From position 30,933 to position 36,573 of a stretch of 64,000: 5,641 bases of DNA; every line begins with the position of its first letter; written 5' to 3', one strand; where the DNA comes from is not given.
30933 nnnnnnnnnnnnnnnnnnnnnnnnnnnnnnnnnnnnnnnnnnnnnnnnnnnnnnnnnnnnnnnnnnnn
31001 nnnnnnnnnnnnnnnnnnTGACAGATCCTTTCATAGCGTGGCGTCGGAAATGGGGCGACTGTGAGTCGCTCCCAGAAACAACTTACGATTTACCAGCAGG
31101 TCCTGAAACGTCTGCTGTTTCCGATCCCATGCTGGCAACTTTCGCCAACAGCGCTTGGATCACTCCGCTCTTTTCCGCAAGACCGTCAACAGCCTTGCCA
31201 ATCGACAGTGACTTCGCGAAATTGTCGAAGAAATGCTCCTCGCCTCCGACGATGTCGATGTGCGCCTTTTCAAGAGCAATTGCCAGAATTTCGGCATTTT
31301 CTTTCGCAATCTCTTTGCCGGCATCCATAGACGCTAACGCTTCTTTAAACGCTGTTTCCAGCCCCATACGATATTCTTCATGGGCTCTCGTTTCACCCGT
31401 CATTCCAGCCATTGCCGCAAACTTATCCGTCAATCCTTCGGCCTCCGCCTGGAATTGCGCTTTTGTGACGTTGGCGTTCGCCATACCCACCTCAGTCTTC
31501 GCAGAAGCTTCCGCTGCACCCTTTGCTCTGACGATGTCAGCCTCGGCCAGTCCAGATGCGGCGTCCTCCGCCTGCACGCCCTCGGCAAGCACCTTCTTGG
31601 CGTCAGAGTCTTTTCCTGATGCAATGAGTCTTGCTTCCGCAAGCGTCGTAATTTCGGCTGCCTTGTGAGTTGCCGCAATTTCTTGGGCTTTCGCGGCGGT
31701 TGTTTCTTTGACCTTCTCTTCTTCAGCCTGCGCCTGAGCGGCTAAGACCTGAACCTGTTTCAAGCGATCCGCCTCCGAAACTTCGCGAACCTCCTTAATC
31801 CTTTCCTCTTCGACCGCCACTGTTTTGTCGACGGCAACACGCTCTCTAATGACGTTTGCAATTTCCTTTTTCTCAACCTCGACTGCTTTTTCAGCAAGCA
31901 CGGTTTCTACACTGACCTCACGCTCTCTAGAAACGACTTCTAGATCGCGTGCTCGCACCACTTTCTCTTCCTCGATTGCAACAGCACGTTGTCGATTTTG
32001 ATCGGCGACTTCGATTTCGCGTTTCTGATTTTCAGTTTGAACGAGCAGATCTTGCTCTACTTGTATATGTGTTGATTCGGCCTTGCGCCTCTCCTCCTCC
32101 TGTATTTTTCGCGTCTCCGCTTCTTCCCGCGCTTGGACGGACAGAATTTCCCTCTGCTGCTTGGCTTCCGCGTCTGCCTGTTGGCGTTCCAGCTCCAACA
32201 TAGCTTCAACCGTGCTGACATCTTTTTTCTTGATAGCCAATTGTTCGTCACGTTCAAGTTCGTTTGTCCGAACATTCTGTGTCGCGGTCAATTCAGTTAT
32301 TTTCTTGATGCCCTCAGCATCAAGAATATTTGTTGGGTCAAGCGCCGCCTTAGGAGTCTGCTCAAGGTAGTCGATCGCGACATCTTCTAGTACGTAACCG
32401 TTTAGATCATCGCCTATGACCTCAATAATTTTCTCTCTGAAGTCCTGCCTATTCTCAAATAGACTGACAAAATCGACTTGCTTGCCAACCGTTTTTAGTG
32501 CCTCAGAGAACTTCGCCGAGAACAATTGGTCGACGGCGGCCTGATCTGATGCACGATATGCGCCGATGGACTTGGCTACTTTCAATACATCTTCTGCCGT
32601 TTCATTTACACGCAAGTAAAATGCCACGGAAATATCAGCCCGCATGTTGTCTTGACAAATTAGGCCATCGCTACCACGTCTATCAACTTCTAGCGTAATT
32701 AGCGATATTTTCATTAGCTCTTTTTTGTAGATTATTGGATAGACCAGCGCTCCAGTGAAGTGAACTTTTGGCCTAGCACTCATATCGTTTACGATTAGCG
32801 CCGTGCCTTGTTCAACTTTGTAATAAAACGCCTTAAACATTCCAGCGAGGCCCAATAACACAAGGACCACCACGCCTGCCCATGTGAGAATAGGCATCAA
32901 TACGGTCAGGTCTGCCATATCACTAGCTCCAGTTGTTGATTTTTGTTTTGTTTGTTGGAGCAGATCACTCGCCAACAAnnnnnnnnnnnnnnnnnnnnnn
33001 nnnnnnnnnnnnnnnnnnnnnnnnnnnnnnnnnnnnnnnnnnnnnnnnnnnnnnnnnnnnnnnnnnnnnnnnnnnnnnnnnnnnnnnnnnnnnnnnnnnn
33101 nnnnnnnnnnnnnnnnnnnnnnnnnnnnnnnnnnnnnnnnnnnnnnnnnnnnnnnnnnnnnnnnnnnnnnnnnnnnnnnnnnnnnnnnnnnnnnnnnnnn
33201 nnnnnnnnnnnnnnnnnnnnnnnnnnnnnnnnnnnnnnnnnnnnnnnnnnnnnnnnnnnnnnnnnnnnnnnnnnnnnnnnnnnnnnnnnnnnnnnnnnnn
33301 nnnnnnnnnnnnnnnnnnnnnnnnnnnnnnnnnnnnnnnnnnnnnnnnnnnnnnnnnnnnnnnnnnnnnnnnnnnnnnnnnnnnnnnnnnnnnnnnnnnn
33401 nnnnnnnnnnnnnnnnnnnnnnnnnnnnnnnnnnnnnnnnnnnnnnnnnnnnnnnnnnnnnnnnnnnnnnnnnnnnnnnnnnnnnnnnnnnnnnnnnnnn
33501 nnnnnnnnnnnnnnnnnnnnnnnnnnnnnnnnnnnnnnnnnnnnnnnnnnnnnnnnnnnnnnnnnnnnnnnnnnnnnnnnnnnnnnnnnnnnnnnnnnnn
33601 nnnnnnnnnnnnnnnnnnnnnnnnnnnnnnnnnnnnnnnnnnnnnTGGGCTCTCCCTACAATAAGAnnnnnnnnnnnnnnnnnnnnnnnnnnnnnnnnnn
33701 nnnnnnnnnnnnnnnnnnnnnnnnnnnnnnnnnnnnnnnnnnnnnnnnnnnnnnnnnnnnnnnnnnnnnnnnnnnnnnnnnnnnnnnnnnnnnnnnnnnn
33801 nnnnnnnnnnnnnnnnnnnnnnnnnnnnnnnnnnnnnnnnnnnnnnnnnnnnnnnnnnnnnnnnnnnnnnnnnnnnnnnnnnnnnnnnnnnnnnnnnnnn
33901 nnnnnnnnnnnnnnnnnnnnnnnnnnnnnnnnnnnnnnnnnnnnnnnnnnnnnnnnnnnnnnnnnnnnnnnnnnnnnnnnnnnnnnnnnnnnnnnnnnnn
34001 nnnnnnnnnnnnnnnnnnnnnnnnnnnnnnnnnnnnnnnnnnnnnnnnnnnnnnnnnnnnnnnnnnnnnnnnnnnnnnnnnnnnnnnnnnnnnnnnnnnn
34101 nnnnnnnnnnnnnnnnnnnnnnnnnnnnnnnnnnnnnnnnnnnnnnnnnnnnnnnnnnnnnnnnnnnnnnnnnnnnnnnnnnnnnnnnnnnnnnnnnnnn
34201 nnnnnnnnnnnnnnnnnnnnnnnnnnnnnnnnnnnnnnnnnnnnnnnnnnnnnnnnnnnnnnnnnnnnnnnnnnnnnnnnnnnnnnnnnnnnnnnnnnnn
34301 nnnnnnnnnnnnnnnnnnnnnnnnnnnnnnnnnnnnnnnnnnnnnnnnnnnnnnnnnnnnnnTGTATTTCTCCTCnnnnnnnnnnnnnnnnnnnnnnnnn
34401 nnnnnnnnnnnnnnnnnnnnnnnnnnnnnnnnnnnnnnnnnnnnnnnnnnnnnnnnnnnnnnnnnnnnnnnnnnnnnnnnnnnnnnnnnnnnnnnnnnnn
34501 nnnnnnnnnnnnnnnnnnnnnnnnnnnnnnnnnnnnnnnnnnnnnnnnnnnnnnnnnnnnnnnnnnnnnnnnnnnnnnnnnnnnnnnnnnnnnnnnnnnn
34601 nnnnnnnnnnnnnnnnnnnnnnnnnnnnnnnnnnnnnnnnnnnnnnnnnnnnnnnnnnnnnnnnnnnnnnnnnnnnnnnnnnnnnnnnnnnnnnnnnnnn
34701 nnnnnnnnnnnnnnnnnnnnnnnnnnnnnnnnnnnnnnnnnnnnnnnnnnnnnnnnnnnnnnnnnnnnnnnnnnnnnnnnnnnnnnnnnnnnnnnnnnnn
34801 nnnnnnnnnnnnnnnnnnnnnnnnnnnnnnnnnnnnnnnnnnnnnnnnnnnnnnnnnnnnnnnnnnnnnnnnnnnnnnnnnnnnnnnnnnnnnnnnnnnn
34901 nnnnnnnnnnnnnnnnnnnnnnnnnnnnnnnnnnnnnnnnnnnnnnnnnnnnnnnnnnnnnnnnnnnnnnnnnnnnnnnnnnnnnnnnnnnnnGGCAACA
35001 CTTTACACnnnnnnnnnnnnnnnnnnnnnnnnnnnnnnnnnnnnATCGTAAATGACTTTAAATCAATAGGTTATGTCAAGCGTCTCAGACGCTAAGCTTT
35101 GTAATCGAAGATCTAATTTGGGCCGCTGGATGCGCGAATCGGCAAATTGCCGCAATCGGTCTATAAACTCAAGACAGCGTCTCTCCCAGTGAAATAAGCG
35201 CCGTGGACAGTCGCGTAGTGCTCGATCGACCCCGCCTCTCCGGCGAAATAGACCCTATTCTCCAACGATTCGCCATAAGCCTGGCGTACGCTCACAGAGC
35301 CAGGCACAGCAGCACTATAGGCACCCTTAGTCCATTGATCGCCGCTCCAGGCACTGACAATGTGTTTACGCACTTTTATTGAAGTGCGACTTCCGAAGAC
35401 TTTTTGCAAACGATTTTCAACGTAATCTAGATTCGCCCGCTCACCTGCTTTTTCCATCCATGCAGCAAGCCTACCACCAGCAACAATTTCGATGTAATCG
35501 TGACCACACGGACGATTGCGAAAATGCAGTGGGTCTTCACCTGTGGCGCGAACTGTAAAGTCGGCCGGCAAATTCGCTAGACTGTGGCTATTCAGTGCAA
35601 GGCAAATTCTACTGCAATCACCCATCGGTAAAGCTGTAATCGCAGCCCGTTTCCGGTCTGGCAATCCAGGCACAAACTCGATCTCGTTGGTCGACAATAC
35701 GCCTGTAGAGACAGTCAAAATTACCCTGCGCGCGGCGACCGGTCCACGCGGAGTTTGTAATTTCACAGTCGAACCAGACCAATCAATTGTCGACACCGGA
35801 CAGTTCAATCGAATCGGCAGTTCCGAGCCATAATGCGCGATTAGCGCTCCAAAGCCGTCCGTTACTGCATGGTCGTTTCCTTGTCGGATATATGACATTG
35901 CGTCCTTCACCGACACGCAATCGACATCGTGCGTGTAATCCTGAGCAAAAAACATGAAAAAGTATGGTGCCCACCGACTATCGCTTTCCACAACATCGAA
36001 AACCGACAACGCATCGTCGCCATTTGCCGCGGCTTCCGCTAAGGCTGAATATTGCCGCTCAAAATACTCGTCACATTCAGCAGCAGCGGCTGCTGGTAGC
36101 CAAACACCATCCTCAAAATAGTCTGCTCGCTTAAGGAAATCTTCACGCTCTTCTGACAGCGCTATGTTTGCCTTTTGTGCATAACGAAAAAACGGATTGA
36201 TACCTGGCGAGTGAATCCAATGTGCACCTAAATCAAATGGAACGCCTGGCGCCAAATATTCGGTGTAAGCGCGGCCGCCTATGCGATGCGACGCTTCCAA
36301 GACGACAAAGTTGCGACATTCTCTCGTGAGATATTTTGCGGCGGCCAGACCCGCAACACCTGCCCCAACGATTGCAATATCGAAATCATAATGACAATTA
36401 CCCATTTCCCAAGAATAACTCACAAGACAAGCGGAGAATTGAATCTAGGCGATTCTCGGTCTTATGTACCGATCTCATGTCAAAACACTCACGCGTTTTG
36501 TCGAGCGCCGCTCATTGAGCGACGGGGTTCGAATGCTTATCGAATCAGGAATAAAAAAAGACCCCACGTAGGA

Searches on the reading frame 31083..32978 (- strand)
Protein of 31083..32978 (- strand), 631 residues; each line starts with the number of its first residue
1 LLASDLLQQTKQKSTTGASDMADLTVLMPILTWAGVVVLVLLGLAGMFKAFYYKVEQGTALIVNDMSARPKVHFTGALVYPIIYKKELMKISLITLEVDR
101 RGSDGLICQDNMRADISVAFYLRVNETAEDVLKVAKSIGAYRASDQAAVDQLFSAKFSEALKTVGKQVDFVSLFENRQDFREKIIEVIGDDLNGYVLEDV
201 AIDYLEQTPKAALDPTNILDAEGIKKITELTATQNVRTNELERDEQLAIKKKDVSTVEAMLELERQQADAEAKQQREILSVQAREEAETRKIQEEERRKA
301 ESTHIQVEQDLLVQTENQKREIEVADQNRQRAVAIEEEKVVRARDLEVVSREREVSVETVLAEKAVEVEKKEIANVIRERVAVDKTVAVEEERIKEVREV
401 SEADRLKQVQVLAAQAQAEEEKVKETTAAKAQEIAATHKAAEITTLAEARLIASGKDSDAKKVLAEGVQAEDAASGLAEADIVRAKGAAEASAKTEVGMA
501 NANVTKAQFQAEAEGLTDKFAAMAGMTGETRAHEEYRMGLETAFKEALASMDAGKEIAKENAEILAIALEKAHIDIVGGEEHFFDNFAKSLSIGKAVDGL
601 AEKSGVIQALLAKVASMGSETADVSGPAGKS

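Call 5: search_protein_families(library=pfam, proteins=[window:31083-32978:-], max_evalue=0.01)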
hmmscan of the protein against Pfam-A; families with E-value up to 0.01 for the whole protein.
window:31083-32978:- (631 aa): 0 families

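Call 6: search_protein_families(library=ncbifam, proteins=[window:31083-32978:-], max_evalue=0.01)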
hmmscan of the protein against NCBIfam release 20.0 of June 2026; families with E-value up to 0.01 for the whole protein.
window:31083-32978:- (631 aa): 0 families

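Call 27: search_protein_families(library=padloc, proteins=[window:31083-32978:-], max_evalue=0.01)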
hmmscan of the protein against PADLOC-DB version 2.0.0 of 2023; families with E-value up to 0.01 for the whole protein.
window:31083-32978:- (631 aa): 0 families

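Call 28: search_protein_families(library=pfam, proteins=[window:31083-32978:-], max_evalue=10)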
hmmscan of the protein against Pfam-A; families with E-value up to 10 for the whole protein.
window:31083-32978:- (631 aa): 0 families

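Call 103: search_dna_similar(query=window:31083-32978:-, collection=plasmids, mode=protein, max_rows=40, max_evalue=1e-20)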
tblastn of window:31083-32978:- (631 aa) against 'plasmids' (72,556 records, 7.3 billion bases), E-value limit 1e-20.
Records with a match: 311; places in all: 311; records where one place covers at least 80% of the query: 10.
Best place of each record, by identity: 60-80% 2; <60% 309.
By first word of the organism name: Escherichia 226; Shigella 27; Salmonella 5; Shinella 5; Agrobacterium 5; Variovorax 4; Paracoccus 4; Streptomyces 3; Thioclava 3; Klebsiella 3; and 21 more.
By predicted mobility (MOB-suite, as given by PLSDB): conjugative 257; non-mobilizable 51; mobilizable 3.
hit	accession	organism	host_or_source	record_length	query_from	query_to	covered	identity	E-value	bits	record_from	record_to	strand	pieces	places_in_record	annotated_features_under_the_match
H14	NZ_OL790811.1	Proteus mirabilis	-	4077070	15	605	94%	62.4%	4e-160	652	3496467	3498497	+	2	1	none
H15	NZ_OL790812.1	Proteus mirabilis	-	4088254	15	605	94%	62.4%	4e-160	652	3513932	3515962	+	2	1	none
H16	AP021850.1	Deinococcus grandis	-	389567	21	613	94%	54.2%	2e-176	563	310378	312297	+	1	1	hypothetical protein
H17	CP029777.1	Deinococcus actinosclerus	mixed culture,wastewater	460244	21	613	94%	53.9%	1e-176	563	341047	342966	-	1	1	hypothetical protein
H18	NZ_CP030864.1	Streptomyces globosus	cell culture,environment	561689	51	625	91%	50.5%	2e-132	436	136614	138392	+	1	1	flotillin family protein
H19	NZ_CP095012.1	Streptomyces sp. 2P-4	cell culture,mudflats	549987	51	625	91%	50.5%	2e-132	436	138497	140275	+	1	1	flotillin family protein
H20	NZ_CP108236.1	Streptomyces sp. NBC_00080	-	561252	51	610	89%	51.3%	4e-134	441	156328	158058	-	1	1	flotillin family protein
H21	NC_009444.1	Pseudomonas fluorescens SBW25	-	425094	47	627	92%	48.3%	2e-140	459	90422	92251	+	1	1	SPFH domain-containing protein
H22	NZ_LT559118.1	Nonomuraea gerenzanensis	-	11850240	51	626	91%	48.7%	4e-132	435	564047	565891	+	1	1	none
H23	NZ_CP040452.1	Halomonas sp. PA16-9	-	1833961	23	502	76%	56.1%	4e-126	417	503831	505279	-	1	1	none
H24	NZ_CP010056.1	Hymenobacter sp. DG25B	single cell,soil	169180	51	607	88%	40.3%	8e-102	347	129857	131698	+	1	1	hypothetical protein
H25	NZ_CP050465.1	Vibrio campbellii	single cell,seawater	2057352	52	343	46%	39.9%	5e-52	201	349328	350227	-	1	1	none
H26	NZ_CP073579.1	Photobacterium sp. GJ3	-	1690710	52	343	46%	39.2%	2e-52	202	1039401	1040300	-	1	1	record has no annotation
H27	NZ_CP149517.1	Thioclava sp. GXIMD4215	pure culture,mangrove soil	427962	47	344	47%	30.8%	2e-25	120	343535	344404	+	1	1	flotillin domain-containing protein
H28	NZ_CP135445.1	Thioclava sp. FTW29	-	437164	47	344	47%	30.8%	2e-25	120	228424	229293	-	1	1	flotillin domain-containing protein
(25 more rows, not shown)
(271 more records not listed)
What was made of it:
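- The strict 1:1 pairing with one flotillin subfamily (call 103) fits a dedicated partner at least as well.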

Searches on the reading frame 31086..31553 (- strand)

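Call 29: search_protein_families(library=pfam, proteins=[window:31086-31553:-], max_evalue=1)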
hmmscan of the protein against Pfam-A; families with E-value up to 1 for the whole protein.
seq(156 aa): 2 families
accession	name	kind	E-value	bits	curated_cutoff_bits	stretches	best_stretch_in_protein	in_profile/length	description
PF17389.8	Bac_rhamnosid6H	-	0.13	11.9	24.5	1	26-95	166-235/339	Bacterial alpha-L-rhamnosidase 6 hairpin glycosidase domain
PF00402.23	Calponin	-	0.19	11.8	21.1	1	42-54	7-21/25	Calponin family repeat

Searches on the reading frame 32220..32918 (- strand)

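Call 29: search_protein_families(library=pfam, proteins=[window:32220-32918:-], max_evalue=1)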
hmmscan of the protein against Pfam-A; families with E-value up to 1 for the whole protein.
seq(233 aa): 1 family
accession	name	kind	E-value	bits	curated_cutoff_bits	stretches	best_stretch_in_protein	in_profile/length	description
PF01145.31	Band_7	-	1.1e-07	32.5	23.6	1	34-183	2-143/176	SPFH domain / Band 7 family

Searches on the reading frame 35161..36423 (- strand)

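Call 5: search_protein_families(library=pfam, proteins=[window:35161-36423:-], max_evalue=0.01)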
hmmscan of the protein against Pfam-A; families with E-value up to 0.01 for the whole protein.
window:35161-36423:- (420 aa): 9 families
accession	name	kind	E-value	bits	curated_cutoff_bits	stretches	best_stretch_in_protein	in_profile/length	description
PF01593.30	Amino_oxidase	-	1.4e-50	173.3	19.8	1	23-416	1-438/443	Flavin containing amine oxidoreductase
PF13450.12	NAD_binding_8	-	1.2e-16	61.2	21.9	1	18-77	1-59/68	NAD(P)-binding Rossmann-like domain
PF01266.30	DAO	-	7.5e-10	39.3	27.9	1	15-361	1-309/353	FAD dependent oxidoreductase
PF01946.23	Thi4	-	4.1e-05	23.4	26.2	1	13-52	17-57/235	Thi4 family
PF13738.12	Pyr_redox_3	-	6.4e-05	22.8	30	0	18-48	2-32/305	Pyridine nucleotide-disulphide oxidoreductase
PF07992.20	Pyr_redox_2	-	0.00057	19.8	26.1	1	14-42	1-29/291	Pyridine nucleotide-disulphide oxidoreductase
PF12831.13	FAD_oxidored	-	0.00096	19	27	1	15-59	1-45/416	FAD dependent oxidoreductase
PF00890.30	FAD_binding_2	-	0.0027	17.4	20.4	1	15-50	1-36/414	FAD binding domain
PF13454.12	NAD_binding_9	-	0.0032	17.9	21.8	0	17-101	1-94/155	FAD-NAD(P)-binding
